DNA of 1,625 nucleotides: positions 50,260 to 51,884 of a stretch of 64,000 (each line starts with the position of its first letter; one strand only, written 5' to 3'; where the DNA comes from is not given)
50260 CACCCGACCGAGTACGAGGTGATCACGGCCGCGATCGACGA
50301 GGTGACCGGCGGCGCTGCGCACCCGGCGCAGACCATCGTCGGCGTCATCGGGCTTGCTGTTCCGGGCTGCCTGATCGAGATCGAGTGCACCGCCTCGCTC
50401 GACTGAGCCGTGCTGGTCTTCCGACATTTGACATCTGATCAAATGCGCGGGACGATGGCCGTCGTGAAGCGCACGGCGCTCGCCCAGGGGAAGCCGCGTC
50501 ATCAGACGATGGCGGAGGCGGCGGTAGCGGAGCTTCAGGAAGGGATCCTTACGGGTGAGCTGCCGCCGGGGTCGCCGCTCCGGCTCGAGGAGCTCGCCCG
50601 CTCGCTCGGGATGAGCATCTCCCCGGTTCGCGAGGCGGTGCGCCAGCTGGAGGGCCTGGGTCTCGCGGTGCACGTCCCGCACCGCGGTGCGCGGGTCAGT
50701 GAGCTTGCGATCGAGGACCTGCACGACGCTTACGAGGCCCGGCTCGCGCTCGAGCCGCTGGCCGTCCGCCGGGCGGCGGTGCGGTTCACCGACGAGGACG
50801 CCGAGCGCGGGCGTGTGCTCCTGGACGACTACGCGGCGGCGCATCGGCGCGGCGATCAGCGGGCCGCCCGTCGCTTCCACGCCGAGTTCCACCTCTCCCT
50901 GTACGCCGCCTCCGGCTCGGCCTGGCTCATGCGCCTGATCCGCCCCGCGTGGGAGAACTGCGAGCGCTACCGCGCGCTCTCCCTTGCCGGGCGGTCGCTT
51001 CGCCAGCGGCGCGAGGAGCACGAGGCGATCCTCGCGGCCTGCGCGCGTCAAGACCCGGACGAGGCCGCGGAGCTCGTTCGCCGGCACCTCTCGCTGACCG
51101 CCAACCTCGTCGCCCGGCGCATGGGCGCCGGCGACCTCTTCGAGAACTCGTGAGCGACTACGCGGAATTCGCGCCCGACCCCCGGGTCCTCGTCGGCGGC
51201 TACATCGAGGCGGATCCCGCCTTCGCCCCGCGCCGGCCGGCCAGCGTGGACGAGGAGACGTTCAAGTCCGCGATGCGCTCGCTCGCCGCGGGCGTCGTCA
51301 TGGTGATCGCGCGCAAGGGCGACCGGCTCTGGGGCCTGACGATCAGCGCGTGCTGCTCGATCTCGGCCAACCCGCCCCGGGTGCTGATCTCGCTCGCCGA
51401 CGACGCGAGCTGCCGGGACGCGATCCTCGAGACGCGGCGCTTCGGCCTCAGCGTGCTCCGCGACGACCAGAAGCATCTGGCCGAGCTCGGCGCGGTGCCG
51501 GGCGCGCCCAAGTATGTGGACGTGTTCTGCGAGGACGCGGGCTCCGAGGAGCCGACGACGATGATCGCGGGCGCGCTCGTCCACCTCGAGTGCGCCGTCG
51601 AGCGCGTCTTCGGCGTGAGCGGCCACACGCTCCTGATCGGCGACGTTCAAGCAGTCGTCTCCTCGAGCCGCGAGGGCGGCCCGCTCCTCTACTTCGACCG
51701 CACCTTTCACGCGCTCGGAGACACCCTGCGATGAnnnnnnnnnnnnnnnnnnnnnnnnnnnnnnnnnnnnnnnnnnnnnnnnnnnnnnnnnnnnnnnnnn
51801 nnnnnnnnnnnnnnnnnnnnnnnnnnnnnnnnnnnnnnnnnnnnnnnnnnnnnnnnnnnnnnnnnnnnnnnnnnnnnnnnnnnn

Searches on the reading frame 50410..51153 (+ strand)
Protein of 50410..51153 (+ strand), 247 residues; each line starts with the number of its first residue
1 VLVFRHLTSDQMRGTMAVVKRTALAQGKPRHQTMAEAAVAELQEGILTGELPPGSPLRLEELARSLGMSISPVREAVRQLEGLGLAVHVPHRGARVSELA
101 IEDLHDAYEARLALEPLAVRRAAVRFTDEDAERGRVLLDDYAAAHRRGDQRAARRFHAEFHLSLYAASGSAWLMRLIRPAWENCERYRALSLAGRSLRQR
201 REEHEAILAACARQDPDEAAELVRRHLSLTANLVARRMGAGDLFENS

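Call 18: search_protein_families(library=pfam, proteins=[window:50410-51153:+])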
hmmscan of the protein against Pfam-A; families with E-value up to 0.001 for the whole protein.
window:50410-51153:+ (247 aa): 2 families
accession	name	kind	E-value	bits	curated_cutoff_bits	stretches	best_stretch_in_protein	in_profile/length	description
PF07729.17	FCD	-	5.3e-26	91.9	24.3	1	106-228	1-124/125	FCD domain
PF00392.27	GntR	-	5e-13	48.9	27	1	35-96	2-64/64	Bacterial regulatory proteins, gntR family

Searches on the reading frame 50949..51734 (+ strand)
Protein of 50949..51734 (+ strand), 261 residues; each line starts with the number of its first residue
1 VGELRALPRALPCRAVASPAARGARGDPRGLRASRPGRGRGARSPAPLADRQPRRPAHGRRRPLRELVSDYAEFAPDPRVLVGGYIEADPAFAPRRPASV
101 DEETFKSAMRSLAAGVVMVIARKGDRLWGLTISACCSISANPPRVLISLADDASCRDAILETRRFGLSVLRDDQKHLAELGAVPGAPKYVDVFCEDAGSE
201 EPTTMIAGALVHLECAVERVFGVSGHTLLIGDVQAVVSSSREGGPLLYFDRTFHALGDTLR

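Call 18: search_protein_families(library=pfam, proteins=[window:50949-51734:+])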
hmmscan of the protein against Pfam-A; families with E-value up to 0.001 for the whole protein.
window:50949-51734:+ (261 aa): 1 family
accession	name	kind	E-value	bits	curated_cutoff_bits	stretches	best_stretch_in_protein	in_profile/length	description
PF01613.24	Flavin_Reduct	-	5.4e-29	101.7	27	1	109-256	1-152/153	Flavin reductase like domain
